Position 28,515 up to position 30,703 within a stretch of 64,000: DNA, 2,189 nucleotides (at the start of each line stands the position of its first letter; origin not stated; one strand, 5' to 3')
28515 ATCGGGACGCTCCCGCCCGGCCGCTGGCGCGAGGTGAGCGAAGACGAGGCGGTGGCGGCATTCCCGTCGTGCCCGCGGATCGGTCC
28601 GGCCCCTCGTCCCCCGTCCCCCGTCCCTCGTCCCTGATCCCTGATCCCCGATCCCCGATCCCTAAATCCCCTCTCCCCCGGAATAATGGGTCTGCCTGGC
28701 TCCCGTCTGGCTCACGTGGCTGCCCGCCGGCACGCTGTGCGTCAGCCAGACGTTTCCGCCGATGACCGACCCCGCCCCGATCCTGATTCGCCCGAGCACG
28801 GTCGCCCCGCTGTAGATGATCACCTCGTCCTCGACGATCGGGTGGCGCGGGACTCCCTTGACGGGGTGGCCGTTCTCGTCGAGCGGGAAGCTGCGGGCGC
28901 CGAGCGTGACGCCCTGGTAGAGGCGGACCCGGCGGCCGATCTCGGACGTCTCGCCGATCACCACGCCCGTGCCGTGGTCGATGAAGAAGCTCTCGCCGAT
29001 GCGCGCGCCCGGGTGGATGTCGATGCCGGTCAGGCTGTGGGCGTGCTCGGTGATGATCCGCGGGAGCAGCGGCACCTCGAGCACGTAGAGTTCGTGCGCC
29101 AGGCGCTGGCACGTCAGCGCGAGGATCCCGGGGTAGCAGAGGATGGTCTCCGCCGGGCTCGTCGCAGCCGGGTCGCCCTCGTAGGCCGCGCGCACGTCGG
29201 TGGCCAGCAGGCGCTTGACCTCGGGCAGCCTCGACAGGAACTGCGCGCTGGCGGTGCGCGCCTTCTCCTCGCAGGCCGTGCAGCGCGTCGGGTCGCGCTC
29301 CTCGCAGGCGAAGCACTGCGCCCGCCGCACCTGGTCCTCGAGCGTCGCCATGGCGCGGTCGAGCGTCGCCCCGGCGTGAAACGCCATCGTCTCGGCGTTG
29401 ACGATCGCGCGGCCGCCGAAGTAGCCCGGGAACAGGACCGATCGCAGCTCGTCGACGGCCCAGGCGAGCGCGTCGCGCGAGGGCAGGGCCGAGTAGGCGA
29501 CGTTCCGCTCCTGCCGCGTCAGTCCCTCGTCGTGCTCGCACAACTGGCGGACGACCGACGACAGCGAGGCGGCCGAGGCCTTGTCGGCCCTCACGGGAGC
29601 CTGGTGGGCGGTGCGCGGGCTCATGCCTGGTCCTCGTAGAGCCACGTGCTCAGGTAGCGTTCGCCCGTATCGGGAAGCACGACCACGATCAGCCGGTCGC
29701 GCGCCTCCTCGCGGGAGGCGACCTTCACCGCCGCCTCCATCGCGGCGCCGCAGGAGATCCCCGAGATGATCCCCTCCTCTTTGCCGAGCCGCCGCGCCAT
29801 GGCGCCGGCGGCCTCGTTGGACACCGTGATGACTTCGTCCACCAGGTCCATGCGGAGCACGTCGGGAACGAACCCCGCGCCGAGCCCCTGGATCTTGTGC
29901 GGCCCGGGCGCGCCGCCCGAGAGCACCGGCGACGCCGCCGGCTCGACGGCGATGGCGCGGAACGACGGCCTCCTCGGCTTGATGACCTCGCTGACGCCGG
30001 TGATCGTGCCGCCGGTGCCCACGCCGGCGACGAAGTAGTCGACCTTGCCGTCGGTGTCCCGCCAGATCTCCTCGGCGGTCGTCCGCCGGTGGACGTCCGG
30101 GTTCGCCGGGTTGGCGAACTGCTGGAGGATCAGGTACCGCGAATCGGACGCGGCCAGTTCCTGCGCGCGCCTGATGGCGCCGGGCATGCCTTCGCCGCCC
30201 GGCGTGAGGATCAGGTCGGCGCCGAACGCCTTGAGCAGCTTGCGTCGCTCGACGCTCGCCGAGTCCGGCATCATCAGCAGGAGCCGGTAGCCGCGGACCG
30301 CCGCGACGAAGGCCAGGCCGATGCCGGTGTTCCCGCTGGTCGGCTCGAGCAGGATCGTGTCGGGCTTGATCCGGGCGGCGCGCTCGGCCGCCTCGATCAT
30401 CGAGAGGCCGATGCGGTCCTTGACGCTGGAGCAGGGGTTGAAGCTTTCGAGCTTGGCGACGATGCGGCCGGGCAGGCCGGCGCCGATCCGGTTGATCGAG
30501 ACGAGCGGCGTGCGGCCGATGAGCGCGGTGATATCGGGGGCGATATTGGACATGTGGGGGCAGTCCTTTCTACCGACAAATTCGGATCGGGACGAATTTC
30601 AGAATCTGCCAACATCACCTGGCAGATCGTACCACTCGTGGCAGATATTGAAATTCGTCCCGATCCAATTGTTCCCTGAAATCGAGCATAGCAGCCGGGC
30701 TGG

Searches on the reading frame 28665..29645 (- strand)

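Call 65: search_protein_families(library=pfam, proteins=[window:28665-29645:-], max_evalue=0.0001)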
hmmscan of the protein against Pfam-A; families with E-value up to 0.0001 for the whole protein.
window:28665-29645:- (327 aa): 1 family
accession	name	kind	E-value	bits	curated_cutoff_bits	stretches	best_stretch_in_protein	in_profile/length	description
PF00132.30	Hexapep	-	1.6e-10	40.6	27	1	268-302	1-35/36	Bacterial transferase hexapeptide (six repeats)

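Call 84: search_protein_families(library=ncbifam, proteins=[window:28665-29645:-], max_evalue=0.00001)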
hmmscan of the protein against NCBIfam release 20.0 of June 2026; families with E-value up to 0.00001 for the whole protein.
window:28665-29645:- (327 aa): 8 families
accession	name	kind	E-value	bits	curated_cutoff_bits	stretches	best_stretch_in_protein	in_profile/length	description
TIGR01172.1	cysE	equivalog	1.1e-47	162.1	210.65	1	148-312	2-157/162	serine O-acetyltransferase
NF041874.1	EPS_EpsC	equivalog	2.9e-46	157.3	150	1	148-317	2-162/168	serine O-acetyltransferase EpsC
NF008349.0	PRK11132.1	equivalog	1.3e-25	90.1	397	1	141-316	75-241/273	serine O-acetyltransferase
TIGR04016.1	WcaB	equivalog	3e-08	33.4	194.65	1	185-297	22-127/146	colanic acid biosynthesis acetyltransferase WcaB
NF007564.0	PRK10191.1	equivalog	3.1e-08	33.2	196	1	185-297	38-143/162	colanic acid biosynthesis acetyltransferase WcaB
TIGR03532.1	DapD_Ac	equivalog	2.6e-07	30.5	231.75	1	198-317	101-209/231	2,3,4,5-tetrahydropyridine-2,6-dicarboxylate N-acetyltransferase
NF008808.1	PRK11830.1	equivalog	4.8e-07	29.5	204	1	213-307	101-184/243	2,3,4,5-tetrahydropyridine-2,6-dicarboxylate N-succinyltransferase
NF002060.0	PRK00892.1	subfamily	5.6e-07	29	207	0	209-250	127-166/345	UDP-3-O-(3-hydroxymyristoyl)glucosamine N-acyltransferase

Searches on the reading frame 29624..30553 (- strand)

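Call 65: search_protein_families(library=pfam, proteins=[window:29624-30553:-], max_evalue=0.0001)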
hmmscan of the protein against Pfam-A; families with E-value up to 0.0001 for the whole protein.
window:29624-30553:- (310 aa): 1 family
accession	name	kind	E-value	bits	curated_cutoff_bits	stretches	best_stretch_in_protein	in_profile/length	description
PF00291.31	PALP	-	3.3e-73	247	35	1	8-295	1-295/295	Pyridoxal-phosphate dependent enzyme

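Call 84: search_protein_families(library=ncbifam, proteins=[window:29624-30553:-], max_evalue=0.00001)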
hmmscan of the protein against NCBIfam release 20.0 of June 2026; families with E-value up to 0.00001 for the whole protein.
window:29624-30553:- (310 aa): 31 families (the best 25 are shown)
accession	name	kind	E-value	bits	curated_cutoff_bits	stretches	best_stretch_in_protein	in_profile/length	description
TIGR01139.1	cysK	equivalog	3.7e-131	436.8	350.95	1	9-306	2-298/298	cysteine synthase A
TIGR01136.1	cysKM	subfamily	1.1e-126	422.2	344.15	1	8-306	1-299/299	cysteine synthase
NF007989.0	PRK10717.1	equivalog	8.2e-94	314.4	387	1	2-307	2-319/334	cysteine synthase A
TIGR01137.1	cysta_beta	equivalog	4e-92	309.3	510.25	1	5-305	2-310/457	cystathionine beta-synthase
NF008735.0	PRK11761.1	equivalog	3e-88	295.9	413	1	7-307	5-295/296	cysteine synthase CysM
TIGR01138.1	cysM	equivalog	6.8e-84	281.8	394.2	1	8-306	2-290/290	cysteine synthase B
TIGR03945.1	PLP_SbnA_fam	equivalog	8.9e-67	225.3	349.95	1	9-308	2-301/304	2,3-diaminopropionate biosynthesis protein SbnA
NF053679.1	CysteaSynCapA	equivalog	2.6e-64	217.1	600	1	4-308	6-321/329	cysteate synthase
NF052478.1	CystDsulMYC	equivalog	8.3e-18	64.8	600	1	34-306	42-326/354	L-cysteine desulfhydrase Cds1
NF006094.0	PRK08246.1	subfamily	6.2e-17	62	331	1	4-212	13-207/310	serine/threonine dehydratase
TIGR01127.1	ilvA_1Cterm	equivalog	1.3e-16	60.6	378.75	1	27-210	13-188/380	threonine ammonia-lyase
NF006390.0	PRK08639.1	equivalog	2.4e-14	53.2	421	1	7-211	18-218/418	threonine ammonia-lyase IlvA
NF009130.0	PRK12483.1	subfamily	2.6e-14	52.7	801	1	14-222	37-238/521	threonine ammonia-lyase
NF005292.0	PRK06815.1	equivalog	2.9e-14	52.8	371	1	11-293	18-303/320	threonine/serine dehydratase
NF006674.0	PRK09224.1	subfamily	3.8e-14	52.3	577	1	14-212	25-216/508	threonine ammonia-lyase IlvA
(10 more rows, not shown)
